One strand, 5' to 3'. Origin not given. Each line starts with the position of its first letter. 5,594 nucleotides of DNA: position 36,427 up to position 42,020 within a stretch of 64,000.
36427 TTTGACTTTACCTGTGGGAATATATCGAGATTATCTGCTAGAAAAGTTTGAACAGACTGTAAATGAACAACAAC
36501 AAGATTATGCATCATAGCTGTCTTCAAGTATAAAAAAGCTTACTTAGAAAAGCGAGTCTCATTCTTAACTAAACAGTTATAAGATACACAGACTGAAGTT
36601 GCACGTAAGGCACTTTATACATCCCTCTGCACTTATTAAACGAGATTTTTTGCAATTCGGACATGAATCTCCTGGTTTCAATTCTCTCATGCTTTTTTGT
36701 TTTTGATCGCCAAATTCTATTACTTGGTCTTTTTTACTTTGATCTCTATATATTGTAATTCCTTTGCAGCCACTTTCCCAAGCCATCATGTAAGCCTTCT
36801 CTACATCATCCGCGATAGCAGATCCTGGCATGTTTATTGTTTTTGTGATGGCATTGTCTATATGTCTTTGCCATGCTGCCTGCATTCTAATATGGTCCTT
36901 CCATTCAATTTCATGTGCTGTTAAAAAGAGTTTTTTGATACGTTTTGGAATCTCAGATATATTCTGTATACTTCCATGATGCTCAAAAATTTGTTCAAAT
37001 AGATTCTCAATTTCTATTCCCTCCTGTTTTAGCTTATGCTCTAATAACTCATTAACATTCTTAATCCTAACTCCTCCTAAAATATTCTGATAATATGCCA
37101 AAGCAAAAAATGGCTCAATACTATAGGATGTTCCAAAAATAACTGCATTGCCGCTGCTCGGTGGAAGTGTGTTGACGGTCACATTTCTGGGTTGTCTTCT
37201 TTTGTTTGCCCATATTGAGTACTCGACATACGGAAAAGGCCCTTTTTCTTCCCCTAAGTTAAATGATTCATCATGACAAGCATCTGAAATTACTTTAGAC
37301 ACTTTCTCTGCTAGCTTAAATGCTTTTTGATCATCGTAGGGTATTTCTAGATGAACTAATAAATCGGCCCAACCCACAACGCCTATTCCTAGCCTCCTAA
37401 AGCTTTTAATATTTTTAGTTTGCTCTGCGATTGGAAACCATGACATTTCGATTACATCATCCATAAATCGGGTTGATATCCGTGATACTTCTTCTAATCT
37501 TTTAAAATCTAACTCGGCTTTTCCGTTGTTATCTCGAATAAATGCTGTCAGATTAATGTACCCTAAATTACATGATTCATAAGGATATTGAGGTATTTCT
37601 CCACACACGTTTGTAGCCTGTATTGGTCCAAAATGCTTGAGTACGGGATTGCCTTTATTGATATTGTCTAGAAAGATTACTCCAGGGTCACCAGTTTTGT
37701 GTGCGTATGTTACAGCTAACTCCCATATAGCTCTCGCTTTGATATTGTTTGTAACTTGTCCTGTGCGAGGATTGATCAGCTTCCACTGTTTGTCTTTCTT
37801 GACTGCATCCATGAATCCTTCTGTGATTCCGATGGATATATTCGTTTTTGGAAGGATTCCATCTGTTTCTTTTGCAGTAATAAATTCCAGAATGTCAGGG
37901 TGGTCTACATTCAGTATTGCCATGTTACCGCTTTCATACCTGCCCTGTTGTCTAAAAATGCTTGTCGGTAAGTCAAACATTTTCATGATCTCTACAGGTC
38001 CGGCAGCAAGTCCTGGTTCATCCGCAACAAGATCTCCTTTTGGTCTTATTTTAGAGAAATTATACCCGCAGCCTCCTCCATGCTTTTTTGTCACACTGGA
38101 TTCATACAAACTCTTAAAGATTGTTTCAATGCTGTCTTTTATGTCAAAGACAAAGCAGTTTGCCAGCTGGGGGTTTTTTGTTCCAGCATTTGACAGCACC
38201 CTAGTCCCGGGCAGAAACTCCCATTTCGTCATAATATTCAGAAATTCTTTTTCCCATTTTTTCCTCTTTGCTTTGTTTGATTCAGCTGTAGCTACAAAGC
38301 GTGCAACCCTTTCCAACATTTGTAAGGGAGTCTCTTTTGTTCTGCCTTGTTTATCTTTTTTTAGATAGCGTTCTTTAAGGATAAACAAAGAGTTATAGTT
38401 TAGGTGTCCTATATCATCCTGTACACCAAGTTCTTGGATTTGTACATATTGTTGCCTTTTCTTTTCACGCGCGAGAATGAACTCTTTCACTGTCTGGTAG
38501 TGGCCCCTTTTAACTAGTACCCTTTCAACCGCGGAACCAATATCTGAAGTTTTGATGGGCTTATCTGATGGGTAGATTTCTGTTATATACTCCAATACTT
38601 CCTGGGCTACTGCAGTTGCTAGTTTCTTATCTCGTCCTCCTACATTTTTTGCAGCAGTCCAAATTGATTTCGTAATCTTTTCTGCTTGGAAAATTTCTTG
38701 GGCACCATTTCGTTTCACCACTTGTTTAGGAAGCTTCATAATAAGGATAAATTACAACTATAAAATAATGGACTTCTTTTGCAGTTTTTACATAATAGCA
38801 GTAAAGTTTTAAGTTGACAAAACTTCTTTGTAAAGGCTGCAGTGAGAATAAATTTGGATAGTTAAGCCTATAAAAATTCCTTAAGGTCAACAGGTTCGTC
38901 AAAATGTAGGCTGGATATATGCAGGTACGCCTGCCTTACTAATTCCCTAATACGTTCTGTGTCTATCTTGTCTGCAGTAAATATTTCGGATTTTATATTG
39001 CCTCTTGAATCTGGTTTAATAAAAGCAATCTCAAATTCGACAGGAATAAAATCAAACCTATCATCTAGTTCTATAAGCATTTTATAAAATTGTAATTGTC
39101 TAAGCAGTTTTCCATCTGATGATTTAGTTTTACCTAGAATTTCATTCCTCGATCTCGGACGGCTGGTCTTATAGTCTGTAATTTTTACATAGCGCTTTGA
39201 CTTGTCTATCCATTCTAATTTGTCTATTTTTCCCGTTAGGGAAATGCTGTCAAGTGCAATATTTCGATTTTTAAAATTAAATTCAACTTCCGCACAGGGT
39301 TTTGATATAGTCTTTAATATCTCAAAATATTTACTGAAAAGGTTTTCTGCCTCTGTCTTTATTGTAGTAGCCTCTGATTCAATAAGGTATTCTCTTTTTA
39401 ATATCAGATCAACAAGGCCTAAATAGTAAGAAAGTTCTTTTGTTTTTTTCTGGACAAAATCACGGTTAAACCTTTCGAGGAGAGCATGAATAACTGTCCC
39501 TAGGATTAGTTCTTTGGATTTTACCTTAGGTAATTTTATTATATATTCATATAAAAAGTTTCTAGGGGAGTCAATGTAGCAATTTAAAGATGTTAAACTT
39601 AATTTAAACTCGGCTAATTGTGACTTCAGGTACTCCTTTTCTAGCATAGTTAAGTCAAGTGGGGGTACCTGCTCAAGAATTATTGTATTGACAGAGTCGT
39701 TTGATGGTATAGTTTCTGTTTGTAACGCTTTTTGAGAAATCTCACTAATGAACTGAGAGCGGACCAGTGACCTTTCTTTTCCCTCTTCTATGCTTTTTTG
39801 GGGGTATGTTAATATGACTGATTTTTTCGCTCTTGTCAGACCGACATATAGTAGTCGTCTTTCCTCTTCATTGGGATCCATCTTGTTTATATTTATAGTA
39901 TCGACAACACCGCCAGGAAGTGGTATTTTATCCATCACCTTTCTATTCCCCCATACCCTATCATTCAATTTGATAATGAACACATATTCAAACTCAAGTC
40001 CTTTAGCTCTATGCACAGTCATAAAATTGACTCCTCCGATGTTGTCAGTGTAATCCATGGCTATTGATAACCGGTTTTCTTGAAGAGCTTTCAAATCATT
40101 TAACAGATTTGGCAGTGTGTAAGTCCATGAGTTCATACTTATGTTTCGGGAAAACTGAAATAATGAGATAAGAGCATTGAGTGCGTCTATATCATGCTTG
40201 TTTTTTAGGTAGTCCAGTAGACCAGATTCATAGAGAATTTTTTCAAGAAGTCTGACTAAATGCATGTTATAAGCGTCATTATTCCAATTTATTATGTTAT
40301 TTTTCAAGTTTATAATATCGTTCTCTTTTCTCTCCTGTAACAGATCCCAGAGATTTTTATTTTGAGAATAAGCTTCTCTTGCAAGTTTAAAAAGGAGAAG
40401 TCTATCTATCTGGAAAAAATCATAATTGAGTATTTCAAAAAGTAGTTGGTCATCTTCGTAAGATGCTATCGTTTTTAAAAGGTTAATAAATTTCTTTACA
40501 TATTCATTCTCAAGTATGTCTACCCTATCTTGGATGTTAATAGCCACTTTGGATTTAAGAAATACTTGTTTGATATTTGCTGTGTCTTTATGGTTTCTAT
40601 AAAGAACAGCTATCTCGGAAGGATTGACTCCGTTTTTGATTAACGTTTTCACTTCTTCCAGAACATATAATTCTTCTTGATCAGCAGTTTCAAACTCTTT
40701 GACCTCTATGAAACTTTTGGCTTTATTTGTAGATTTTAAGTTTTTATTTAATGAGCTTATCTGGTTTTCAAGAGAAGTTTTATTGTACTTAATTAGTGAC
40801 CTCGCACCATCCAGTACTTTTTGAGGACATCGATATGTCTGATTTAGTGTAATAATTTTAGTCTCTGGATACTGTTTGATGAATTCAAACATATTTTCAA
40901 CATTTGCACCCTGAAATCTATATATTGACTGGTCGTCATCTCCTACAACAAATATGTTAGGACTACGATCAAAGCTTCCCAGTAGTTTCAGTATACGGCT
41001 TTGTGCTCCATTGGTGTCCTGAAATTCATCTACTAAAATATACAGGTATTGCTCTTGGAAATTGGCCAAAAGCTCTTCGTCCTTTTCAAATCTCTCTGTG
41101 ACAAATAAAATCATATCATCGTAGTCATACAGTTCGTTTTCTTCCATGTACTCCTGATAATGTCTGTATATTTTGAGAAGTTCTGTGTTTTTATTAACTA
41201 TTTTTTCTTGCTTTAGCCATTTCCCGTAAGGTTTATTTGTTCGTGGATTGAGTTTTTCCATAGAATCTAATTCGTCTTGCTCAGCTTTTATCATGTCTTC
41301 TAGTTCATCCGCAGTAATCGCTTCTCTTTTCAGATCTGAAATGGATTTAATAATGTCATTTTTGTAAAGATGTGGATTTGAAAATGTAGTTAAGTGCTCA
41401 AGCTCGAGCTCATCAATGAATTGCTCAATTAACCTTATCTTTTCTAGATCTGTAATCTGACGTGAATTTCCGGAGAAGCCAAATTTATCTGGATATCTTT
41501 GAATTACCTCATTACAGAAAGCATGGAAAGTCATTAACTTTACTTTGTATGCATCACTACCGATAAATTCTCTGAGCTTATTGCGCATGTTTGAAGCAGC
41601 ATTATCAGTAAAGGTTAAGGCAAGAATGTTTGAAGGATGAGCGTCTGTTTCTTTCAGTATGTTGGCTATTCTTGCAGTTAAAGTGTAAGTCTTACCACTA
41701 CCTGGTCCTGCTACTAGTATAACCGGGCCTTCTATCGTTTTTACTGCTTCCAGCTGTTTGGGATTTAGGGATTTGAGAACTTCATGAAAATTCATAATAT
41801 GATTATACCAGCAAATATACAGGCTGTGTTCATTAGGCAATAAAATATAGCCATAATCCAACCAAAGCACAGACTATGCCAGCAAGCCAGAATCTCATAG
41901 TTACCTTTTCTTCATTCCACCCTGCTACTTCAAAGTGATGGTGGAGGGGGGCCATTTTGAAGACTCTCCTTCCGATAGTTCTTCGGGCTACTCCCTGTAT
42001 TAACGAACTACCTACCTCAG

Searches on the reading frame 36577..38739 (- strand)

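Call 21: search_protein_families(library=pfam, proteins=[window:36577-38739:-], max_evalue=0.001)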
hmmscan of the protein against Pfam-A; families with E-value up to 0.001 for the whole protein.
window:36577-38739:- (720 aa): 3 families
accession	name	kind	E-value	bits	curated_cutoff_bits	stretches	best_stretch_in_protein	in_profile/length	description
PF02867.20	Ribonuc_red_lgC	-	3.3e-116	389.4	23.9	1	194-664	2-523/523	Ribonucleotide reductase, barrel domain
PF00317.26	Ribonuc_red_lgN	-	4e-22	78.5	28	1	113-189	3-76/77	Ribonucleotide reductase, all-alpha domain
PF03477.21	ATP-cone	-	4.5e-14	53.2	25.8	1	6-95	2-87/88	ATP cone domain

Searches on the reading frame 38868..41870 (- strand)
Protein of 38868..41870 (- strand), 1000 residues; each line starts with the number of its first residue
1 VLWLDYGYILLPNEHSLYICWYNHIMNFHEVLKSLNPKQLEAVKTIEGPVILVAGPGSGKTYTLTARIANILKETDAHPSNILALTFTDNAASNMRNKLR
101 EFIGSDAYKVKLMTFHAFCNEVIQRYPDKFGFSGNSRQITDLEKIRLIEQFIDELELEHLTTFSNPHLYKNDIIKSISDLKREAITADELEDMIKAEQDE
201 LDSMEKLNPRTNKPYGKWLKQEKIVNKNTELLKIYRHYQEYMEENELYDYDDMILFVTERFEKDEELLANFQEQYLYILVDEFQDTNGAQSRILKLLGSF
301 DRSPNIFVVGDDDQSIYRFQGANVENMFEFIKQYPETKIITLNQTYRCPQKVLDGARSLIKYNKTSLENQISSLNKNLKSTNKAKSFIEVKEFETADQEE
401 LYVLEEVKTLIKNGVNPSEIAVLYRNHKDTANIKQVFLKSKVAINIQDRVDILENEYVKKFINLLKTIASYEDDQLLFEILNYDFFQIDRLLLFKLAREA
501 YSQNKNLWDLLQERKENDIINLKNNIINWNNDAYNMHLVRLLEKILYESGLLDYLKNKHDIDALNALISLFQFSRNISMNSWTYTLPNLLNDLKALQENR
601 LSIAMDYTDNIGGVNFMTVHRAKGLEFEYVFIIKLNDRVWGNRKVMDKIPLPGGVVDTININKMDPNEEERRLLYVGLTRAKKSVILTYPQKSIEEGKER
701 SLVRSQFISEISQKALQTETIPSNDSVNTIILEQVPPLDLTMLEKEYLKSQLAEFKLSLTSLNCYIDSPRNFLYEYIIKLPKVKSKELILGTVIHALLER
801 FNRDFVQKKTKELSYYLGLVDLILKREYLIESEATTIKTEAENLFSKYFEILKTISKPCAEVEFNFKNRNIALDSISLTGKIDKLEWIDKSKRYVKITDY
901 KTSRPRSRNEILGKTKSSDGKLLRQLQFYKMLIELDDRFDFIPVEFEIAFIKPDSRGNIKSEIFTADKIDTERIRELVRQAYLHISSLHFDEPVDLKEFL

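Call 21: search_protein_families(library=pfam, proteins=[window:38868-41870:-], max_evalue=0.001)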
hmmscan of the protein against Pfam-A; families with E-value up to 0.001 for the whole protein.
window:38868-41870:- (1000 aa): 8 families
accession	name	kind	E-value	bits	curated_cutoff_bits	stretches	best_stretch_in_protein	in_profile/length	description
PF00580.27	UvrD-helicase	-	5.9e-70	236.5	23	1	35-335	1-271/271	UvrD/REP helicase N-terminal domain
PF13361.12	UvrD_C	-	4.8e-36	125.3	25.6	1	340-690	1-348/350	UvrD-like helicase C-terminal domain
PF13245.12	AAA_19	-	7.9e-21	75.1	25.1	1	39-319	1-133/134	AAA domain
PF12705.13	PDDEXK_1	-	1.4e-19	71.5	22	1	757-980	2-219/247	PD-(D/E)XK nuclease superfamily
PF13538.12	UvrD_C_2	-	1.4e-12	47.7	27.4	2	658-687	22-51/52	UvrD-like helicase C-terminal domain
PF01443.25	Viral_helicase1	-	4.9e-06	27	21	0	667-686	206-225/228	Viral superfamily 1 RNA helicase core domain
PF13604.12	AAA_30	-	4.6e-05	23.7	27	0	35-99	2-66/191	AAA domain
PF13086.12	AAA_11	-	8.8e-05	22.8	27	1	35-314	2-249/257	AAA domain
